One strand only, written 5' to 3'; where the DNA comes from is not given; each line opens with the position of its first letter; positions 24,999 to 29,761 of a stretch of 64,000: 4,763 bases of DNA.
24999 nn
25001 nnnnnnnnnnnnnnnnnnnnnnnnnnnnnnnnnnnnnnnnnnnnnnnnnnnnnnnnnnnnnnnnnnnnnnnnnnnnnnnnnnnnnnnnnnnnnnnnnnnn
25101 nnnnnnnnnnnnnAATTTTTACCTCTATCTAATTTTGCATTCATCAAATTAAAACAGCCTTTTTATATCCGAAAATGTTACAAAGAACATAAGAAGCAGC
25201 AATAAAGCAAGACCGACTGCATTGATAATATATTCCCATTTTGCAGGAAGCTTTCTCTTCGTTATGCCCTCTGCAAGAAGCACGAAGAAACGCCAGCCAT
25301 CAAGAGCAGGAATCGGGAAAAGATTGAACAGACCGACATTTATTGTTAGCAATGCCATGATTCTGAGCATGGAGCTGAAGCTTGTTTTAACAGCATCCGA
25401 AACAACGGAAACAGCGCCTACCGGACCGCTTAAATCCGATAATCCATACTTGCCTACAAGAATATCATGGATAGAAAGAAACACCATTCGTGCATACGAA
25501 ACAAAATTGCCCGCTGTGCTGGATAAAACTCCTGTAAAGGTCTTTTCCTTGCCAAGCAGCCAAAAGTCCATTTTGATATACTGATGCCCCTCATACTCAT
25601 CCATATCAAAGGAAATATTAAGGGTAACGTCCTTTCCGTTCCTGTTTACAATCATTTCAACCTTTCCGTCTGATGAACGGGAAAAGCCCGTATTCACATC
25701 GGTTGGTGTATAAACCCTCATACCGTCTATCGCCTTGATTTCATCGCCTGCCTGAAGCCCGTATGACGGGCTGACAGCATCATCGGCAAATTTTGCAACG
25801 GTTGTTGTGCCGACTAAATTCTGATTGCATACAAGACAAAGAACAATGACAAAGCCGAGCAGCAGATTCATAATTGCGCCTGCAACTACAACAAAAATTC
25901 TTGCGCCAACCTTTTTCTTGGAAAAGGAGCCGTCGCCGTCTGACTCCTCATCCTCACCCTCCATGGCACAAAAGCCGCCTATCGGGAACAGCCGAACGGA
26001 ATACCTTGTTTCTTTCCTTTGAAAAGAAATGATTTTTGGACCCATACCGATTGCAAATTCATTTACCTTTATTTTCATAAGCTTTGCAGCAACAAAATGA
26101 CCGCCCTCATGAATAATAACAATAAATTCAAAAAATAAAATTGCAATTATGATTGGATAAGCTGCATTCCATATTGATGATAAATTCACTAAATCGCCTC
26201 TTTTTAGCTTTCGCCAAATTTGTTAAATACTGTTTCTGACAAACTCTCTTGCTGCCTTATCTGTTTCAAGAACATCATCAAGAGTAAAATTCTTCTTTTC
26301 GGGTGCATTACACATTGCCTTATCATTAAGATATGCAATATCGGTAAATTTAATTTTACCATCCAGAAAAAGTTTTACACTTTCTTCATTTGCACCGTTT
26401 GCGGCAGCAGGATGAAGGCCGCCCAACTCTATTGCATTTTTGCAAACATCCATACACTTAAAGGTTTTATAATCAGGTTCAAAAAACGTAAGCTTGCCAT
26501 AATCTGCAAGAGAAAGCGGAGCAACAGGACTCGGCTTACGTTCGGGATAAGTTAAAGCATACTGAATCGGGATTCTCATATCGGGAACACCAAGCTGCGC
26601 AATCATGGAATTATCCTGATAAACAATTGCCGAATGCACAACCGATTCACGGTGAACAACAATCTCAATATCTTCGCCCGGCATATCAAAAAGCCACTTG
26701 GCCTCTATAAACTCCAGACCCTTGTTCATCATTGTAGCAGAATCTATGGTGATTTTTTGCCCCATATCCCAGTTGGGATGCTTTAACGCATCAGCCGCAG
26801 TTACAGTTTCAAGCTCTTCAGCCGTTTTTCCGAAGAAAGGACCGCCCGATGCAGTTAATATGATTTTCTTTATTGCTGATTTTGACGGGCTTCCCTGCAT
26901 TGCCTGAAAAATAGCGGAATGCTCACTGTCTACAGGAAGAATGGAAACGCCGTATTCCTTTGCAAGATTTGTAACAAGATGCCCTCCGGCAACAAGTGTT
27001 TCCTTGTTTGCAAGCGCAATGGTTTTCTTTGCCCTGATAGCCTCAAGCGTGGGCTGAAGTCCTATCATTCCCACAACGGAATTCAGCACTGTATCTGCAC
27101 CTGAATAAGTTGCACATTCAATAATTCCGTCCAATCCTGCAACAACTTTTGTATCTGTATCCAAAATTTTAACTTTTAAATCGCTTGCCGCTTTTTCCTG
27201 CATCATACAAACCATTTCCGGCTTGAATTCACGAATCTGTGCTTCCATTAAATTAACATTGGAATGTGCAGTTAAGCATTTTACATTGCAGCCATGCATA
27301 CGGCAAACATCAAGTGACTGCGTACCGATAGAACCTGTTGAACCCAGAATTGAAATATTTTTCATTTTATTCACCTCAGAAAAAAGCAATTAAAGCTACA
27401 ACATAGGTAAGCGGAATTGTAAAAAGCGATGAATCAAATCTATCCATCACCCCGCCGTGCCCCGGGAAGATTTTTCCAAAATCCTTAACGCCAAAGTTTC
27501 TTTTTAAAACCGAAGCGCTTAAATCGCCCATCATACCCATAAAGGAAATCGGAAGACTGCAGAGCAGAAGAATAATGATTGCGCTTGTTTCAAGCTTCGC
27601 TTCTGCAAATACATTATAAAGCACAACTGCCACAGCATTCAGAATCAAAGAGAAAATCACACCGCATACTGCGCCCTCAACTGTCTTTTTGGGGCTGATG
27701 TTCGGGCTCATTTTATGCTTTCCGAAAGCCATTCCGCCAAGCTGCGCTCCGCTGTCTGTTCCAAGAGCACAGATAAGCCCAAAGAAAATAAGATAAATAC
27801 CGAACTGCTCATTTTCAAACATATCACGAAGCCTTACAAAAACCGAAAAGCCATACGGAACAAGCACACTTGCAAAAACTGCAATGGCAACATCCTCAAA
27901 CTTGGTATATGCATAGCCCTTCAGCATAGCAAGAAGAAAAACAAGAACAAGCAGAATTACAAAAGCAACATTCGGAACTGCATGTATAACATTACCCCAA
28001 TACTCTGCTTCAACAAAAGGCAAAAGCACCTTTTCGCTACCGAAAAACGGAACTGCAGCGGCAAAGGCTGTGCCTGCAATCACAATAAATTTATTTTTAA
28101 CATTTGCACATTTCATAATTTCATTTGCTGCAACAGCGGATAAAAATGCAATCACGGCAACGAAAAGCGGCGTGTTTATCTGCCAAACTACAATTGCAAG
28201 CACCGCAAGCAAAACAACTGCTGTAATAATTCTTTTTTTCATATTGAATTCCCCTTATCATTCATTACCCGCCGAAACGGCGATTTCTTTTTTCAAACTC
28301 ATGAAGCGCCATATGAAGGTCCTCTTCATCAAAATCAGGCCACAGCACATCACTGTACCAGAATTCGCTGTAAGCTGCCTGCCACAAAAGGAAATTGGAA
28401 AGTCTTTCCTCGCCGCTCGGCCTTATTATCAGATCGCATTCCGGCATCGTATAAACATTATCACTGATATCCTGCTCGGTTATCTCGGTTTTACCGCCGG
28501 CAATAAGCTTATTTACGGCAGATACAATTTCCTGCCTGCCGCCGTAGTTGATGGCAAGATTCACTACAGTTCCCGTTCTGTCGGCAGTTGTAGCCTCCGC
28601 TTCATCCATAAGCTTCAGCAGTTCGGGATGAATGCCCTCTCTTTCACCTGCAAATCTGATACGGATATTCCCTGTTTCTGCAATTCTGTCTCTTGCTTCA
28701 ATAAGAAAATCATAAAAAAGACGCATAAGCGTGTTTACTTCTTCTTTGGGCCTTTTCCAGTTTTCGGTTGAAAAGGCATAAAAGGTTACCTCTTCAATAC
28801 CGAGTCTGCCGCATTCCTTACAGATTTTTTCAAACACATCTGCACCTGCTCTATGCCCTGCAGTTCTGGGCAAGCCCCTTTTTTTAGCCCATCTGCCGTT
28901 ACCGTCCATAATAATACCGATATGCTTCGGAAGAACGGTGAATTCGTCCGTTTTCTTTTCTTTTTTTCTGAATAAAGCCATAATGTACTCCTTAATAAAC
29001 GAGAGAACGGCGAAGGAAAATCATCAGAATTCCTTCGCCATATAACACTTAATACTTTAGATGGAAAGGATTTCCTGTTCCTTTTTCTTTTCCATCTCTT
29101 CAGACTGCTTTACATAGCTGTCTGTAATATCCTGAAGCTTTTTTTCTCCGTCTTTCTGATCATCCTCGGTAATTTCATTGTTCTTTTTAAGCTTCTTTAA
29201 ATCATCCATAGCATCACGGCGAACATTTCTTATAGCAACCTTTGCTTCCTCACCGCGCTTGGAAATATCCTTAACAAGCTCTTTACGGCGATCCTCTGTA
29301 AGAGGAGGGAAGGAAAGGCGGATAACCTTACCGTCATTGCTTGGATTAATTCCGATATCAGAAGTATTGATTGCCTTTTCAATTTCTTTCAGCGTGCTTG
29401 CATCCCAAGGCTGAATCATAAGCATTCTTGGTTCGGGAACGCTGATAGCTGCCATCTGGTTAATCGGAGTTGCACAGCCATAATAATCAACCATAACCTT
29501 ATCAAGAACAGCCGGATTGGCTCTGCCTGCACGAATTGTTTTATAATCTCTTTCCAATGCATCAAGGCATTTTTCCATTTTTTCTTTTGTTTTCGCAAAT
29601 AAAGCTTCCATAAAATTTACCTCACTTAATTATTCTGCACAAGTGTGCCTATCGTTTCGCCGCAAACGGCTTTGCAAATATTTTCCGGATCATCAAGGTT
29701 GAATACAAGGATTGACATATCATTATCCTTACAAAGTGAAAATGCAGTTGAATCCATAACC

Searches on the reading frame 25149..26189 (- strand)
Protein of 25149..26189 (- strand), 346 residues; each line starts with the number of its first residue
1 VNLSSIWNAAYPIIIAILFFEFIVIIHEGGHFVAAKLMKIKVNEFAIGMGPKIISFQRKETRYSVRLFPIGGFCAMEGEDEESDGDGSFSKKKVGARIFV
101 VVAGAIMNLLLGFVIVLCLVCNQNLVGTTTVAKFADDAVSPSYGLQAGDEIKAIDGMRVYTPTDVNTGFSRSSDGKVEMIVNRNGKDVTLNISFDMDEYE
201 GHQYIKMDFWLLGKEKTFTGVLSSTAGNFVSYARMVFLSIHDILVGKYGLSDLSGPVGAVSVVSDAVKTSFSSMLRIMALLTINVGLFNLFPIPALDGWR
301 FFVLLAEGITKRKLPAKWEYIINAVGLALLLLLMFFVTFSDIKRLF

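Call 46: search_protein_families(library=pfam, proteins=[window:25149-26189:-])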
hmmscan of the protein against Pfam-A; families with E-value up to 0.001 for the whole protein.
window:25149-26189:- (346 aa): 1 family
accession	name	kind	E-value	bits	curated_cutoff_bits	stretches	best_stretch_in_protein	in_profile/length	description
PF02163.28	Peptidase_M50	-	2.3e-56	191.1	27.2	1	16-333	2-221/221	Peptidase family M50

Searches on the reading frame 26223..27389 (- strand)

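Call 46: search_protein_families(library=pfam, proteins=[window:26223-27389:-])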
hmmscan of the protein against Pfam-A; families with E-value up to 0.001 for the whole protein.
window:26223-27389:- (388 aa): 4 families
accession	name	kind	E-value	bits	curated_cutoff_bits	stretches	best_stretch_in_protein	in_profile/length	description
PF02670.22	DXP_reductoisom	-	1.8e-41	142.3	21.7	1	12-136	1-129/129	1-deoxy-D-xylulose 5-phosphate reductoisomerase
PF08436.17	DXP_redisom_C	-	1e-40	138.2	26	1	150-234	1-84/84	1-deoxy-D-xylulose 5-phosphate reductoisomerase C-terminal domain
PF13288.12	DXPR_C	-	4.8e-38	130.4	27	1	266-382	1-114/115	DXP reductoisomerase C-terminal domain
PF02310.24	B12-binding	-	0.00045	20.5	32.1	0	70-145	28-97/121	B12 binding domain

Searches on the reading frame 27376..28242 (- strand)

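Call 46: search_protein_families(library=pfam, proteins=[window:27376-28242:-])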
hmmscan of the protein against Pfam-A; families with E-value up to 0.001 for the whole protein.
window:27376-28242:- (288 aa): 2 families
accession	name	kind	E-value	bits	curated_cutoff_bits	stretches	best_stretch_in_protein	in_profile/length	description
PF01148.25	CTP_transf_1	-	1.9e-53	182.4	24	1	2-283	1-261/264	Cytidylyltransferase family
PF01864.22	CarS-like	-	0.00012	22.6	22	1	184-285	46-142/175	CDP-archaeol synthase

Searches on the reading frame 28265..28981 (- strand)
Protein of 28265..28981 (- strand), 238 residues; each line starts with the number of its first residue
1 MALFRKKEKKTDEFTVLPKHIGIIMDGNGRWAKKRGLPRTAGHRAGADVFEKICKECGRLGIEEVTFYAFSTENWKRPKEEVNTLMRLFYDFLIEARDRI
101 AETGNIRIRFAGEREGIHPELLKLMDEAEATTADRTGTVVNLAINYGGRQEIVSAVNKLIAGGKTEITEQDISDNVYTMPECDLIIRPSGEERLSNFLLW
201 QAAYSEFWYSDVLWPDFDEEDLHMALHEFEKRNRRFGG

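Call 46: search_protein_families(library=pfam, proteins=[window:28265-28981:-])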
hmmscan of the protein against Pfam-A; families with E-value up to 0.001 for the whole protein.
window:28265-28981:- (238 aa): 1 family
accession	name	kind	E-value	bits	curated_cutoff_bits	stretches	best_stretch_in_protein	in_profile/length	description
PF01255.24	Prenyltransf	-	9.8e-83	277.5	27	1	24-237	1-219/219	Putative undecaprenyl diphosphate synthase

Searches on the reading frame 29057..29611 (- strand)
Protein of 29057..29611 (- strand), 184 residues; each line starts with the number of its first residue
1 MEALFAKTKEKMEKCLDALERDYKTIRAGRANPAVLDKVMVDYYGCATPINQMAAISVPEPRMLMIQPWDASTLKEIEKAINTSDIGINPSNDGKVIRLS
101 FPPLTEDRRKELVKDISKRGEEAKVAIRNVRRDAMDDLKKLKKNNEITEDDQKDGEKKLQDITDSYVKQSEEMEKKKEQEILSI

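Call 46: search_protein_families(library=pfam, proteins=[window:29057-29611:-])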
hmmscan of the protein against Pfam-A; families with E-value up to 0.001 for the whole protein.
window:29057-29611:- (184 aa): 1 family
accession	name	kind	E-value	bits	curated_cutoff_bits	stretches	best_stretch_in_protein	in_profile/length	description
PF01765.24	RRF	-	5.9e-71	238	29.7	1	19-182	1-164/164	Ribosome recycling factor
